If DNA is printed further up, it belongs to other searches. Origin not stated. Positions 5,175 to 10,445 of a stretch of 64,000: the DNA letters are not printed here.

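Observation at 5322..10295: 1657-aa helicase-nuclease carries a GreA/GreB C-terminal-like domain at its extreme C-terminus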

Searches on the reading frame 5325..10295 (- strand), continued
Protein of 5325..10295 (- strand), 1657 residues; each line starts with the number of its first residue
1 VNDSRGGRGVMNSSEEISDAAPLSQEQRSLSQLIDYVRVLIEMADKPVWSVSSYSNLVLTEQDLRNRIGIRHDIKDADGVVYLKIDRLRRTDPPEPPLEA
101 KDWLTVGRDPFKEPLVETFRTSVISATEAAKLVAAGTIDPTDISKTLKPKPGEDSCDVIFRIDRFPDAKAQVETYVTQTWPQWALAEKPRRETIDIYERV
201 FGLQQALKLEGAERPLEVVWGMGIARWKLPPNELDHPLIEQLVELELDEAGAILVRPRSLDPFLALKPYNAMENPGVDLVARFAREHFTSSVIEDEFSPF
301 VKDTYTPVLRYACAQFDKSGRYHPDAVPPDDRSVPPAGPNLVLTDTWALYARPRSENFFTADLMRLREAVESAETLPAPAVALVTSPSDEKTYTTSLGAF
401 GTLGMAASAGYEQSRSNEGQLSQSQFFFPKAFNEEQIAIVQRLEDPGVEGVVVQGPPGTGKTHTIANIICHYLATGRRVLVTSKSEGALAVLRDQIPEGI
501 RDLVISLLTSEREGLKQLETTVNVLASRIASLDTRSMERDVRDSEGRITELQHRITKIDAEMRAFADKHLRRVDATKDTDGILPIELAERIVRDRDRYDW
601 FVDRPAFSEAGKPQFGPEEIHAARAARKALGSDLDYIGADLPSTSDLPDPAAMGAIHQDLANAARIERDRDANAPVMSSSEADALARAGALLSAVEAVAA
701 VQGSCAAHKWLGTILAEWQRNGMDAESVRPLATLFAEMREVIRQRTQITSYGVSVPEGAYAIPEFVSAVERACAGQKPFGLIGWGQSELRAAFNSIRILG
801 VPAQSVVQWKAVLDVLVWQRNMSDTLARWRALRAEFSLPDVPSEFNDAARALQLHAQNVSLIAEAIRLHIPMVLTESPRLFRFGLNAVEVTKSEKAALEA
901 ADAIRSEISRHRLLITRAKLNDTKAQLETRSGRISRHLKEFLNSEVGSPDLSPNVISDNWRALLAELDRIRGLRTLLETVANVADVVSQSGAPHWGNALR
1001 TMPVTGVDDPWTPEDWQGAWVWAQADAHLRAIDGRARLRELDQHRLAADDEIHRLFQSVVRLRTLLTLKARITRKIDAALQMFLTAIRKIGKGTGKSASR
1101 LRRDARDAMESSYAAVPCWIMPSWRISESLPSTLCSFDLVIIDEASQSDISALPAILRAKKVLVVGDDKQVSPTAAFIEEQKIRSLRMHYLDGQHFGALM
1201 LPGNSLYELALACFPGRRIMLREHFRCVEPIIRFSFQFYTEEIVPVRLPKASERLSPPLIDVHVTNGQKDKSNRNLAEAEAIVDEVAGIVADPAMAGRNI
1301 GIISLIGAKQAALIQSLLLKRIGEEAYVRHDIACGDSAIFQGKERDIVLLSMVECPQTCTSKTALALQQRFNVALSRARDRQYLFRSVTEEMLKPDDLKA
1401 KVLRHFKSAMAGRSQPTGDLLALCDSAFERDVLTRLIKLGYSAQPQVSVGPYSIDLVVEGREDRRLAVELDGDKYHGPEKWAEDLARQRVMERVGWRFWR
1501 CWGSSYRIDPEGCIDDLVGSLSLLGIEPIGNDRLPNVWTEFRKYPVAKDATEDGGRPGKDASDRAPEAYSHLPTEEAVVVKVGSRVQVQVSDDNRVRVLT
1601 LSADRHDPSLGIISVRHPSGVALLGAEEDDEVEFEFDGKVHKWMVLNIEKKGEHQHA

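Call 26: find_encoding_contigs(protein=P0001, flank=10000, max_places=3)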
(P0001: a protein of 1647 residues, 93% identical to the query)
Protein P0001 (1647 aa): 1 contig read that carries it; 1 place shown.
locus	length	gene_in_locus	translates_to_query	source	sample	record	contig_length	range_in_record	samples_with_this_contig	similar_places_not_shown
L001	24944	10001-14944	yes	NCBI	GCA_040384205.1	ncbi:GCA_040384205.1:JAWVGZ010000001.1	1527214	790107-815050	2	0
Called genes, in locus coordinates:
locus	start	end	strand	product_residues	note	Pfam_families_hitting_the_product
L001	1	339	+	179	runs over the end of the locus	PF02635:DsrE (weak)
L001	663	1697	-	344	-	PF00589:Phage_integrase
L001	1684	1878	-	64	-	-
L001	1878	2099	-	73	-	-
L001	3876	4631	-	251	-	PF02463:SMC_N, PF11398:DUF2813, PF13175:AAA_15, PF13476:AAA_23, PF13555:AAA_29 (weak), PF13304:AAA_21 (weak)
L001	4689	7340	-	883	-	PF02463:SMC_N (faint), PF13175:AAA_15 (weak), PF13476:AAA_23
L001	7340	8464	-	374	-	PF00149:Metallophos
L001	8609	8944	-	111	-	-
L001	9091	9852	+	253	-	-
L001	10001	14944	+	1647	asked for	PF13086:AAA_11 (weak), PF13245:AAA_19 (faint), PF13604:AAA_30 (weak), PF13086:AAA_11 (weak), PF13087:AAA_12, PF04480:DUF559 (weak), PF18741:MTES_1575, PF01272:GreA_GreB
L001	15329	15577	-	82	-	PF13560:HTH_31 (weak), PF01381:HTH_3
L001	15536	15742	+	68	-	-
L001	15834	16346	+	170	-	-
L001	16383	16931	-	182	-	PF00239:Resolvase, PF02796:HTH_7 (weak)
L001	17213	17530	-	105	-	-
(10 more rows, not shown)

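Call 27: find_encoding_contigs(protein=P0004, flank=8000, max_places=2)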
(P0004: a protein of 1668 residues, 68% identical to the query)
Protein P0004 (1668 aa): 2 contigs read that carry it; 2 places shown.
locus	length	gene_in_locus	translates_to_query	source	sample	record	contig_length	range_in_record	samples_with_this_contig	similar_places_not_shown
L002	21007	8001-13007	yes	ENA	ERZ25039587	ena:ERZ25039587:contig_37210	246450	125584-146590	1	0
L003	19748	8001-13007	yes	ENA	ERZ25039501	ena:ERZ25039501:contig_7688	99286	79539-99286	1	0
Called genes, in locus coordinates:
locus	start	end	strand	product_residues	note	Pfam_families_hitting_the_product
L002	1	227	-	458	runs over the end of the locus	PF05598:DUF772, PF01609:DDE_Tnp_1, PF13751:DDE_Tnp_1_6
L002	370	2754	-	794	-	PF04879:Molybdop_Fe4S4, PF00384:Molybdopterin, PF01568:Molydop_binding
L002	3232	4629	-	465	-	PF00078:RVT_1, PF08388:GIIM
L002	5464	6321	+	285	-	PF04072:LCM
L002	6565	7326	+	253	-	PF13340:DUF4096, PF01609:DDE_Tnp_1, PF13612:DDE_Tnp_1_3 (weak), PF13359:DDE_Tnp_4 (weak), PF13586:DDE_Tnp_1_2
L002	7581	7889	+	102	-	PF27190:KlcB_3rd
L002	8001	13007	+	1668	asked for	PF01443:Viral_helicase1 (faint), PF13086:AAA_11, PF13604:AAA_30 (weak), PF13086:AAA_11 (weak), PF13087:AAA_12, PF04480:DUF559 (weak), PF18741:MTES_1575, PF01272:GreA_GreB (weak), +1 more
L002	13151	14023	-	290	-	PF08843:AbiEii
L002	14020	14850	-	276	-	PF09407:AbiEi_1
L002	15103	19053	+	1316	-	-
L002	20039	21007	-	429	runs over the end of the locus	-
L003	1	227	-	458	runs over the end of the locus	PF05598:DUF772, PF01609:DDE_Tnp_1, PF13751:DDE_Tnp_1_6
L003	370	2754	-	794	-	PF04879:Molybdop_Fe4S4, PF00384:Molybdopterin, PF01568:Molydop_binding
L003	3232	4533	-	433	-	PF00078:RVT_1, PF08388:GIIM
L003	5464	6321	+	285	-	PF04072:LCM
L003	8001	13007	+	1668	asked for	PF01443:Viral_helicase1 (faint), PF13086:AAA_11, PF13604:AAA_30 (weak), PF13086:AAA_11 (weak), PF13087:AAA_12, PF04480:DUF559 (weak), PF18741:MTES_1575, PF01272:GreA_GreB (weak), +1 more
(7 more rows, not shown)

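Call 28: find_encoding_contigs(protein=P0023, flank=8000, max_places=2)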
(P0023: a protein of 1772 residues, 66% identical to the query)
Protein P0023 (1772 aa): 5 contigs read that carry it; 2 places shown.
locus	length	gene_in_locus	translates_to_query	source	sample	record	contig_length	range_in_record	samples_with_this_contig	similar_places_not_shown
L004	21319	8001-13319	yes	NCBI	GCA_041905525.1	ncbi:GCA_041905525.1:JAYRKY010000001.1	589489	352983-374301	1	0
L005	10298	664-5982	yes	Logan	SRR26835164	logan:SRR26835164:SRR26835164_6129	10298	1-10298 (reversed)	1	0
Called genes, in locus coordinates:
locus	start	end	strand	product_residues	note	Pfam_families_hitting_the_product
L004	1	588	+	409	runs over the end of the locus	PF00155:Aminotran_1_2, PF01212:Beta_elim_lyase (weak)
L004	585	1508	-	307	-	-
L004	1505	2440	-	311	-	PF00781:DAGK_cat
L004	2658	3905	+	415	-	PF03739:LptF_LptG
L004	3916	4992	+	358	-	PF03739:LptF_LptG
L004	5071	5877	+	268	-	PF04116:FA_hydroxylase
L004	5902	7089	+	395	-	-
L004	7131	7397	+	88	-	-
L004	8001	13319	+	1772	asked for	PF13086:AAA_11, PF13245:AAA_19 (faint), PF13604:AAA_30 (weak), PF13086:AAA_11 (weak), PF13087:AAA_12, PF04480:DUF559 (weak), PF18741:MTES_1575, PF01272:GreA_GreB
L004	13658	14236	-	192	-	-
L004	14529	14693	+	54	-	-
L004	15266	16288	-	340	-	PF01545:Cation_efflux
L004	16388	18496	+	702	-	PF04879:Molybdop_Fe4S4, PF00384:Molybdopterin, PF01568:Molydop_binding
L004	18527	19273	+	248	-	PF13489:Methyltransf_23 (weak), PF05175:MTS, PF01209:Ubie_methyltran, PF01728:FtsJ, PF13649:Methyltransf_25, PF13847:Methyltransf_31, PF08241:Methyltransf_11, PF08242:Methyltransf_12, +5 more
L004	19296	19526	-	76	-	-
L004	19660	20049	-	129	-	-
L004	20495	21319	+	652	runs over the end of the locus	PF07715:Plug, PF00593:TonB_dep_Rec_b-barrel, PF14905:OMP_b-brl_3 (faint)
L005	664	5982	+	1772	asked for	PF13086:AAA_11, PF13245:AAA_19 (faint), PF13604:AAA_30 (weak), PF13086:AAA_11 (weak), PF13087:AAA_12, PF04480:DUF559 (weak), PF18741:MTES_1575, PF01272:GreA_GreB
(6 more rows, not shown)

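Call 29: find_encoding_contigs(protein=P0048, flank=8000, max_places=2)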
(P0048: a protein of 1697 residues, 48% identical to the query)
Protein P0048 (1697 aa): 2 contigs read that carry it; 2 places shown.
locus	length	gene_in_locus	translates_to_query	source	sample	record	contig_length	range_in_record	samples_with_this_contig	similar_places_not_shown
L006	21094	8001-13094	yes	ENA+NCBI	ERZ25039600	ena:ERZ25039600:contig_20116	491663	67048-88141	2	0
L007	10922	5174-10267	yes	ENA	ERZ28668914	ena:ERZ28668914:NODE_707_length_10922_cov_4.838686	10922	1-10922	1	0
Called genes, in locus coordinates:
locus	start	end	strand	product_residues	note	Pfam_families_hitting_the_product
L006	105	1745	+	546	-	-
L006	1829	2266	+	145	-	-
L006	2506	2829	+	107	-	PF06844:DUF1244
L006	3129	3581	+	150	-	PF11071:Nuc_deoxyri_tr3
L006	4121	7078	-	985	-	PF18911:PKD_4 (faint), PF00801:PKD (faint), PF17803:Cadherin_4, PF17892:Cadherin_5, PF17963:Big_9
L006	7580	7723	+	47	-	PF02599:CsrA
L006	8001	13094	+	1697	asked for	PF13086:AAA_11, PF13245:AAA_19 (faint), PF13604:AAA_30 (weak), PF13086:AAA_11 (weak), PF13087:AAA_12, PF04480:DUF559 (weak), PF18741:MTES_1575, PF01272:GreA_GreB (weak)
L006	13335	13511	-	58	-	-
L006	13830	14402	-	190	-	-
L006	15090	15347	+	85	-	PF04471:Mrr_cat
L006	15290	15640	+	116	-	PF04471:Mrr_cat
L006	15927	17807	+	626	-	PF01609:DDE_Tnp_1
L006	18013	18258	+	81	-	PF13271:DUF4062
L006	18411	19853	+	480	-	PF20254:DMFA2_C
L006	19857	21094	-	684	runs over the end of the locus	-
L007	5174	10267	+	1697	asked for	PF13086:AAA_11, PF13245:AAA_19 (faint), PF13604:AAA_30 (weak), PF13086:AAA_11 (weak), PF13087:AAA_12, PF04480:DUF559 (weak), PF18741:MTES_1575, PF01272:GreA_GreB (weak)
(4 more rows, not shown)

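Call 41: find_related_loci(query=A1, collection=genome_contigs, flank=6000)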
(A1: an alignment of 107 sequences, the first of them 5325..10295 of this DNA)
Query A1 (1657 aa) in genome_contigs; peptide patterns used: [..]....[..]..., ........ (x = any residue, [..] = any of these).
599 stretches matched a pattern (row limit reached: there are more); 582 encode a relative of the query (tblastn E <= 1e-3); the best 80 are kept; 80 distinct loci.
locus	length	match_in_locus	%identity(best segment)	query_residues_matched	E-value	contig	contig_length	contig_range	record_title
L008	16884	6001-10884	68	24-1651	0e+0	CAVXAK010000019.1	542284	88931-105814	MAG: uncultured Alphaproteobacteria bacterium isolate MFD05377.bin.1.15 genome assembly, contig: contig_77951, whole gen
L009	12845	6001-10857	49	18-1650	0e+0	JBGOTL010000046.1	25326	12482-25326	MAG: Candidatus Acidiferrum sp. isolate OBJ_0618_7090110_163 k141_11866593_length_25326_cov_23.0725, whole genome shotgu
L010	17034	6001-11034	48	24-1650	0e+0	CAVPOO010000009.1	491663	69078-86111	MAG: uncultured Gammaproteobacteria bacterium isolate MFD09779.bin.2.228 genome assembly, contig: contig_20116, whole ge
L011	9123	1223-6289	48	7-1651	0e+0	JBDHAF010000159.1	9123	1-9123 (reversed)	MAG: Gemmatimonadota bacterium isolate M3-44_Bin_147 M3-44_Bin_147_scaffold_38562, whole genome shotgun sequence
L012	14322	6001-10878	49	12-1650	0e+0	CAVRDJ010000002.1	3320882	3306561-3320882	MAG: uncultured Acidobacteriota bacterium isolate MFD03346.bin.2.106 genome assembly, contig: contig_1715, whole genome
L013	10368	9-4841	49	27-1650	0e+0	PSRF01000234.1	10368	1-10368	MAG: Blastocatellia bacterium isolate subdivision4 Amazon FNV 2010 3 1 contig_45_725987940_length10368multi4, whole geno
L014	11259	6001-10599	47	7-1542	0e+0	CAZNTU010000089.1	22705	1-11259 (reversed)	MAG TPA_asm: uncultured Desulfobacteraceae bacterium isolate binchicken_co168_329 genome assembly, contig: NODE_4020_len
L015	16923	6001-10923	48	3-1653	0e+0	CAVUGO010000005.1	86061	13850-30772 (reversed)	MAG: uncultured Acidobacteriota bacterium isolate MFD02248.bin.1.141 genome assembly, contig: contig_5754, whole genome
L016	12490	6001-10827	44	33-1650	0e+0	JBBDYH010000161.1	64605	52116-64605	MAG: Pirellulales bacterium isolate LejiaD_61_23 Lejia_D_825_length_64605_cov_14, whole genome shotgun sequence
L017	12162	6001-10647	42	8-1549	0e+0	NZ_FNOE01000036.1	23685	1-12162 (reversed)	Nitrosomonas oligotropha strain Nm75, whole genome shotgun sequence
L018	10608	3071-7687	42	27-1563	0e+0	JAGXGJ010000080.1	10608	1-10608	MAG: Methylococcaceae bacterium isolate LH_M36 k141_633676, whole genome shotgun sequence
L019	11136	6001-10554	43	27-1550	0e+0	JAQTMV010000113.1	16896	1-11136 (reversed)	MAG: Methylococcales bacterium isolate STA_49 NODE_6470_length_16896_cov_5.227503_Sandtown_A, whole genome shotgun seque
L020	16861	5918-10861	41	7-1650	0e+0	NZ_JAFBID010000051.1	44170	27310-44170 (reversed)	Microvirga arabica strain SV2184P NODE_51_length_44170_cov_11.863380, whole genome shotgun sequence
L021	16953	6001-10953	42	16-1650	0e+0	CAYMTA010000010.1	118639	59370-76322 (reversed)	MAG TPA_asm: uncultured Geminicoccaceae bacterium isolate SRP329715_co2_36 genome assembly, contig: NODE_309_length_1186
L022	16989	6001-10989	46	30-1651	0e+0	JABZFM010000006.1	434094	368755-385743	MAG: Desulfobacteraceae bacterium isolate Grevelingen_8MPa_metabat2.60 scaffold_84, whole genome shotgun sequence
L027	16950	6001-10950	38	30-1649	0e+0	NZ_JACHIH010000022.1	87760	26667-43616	Rhodopseudomonas rhenobacensis strain DSM 12706 Ga0415280_22, whole genome shotgun sequence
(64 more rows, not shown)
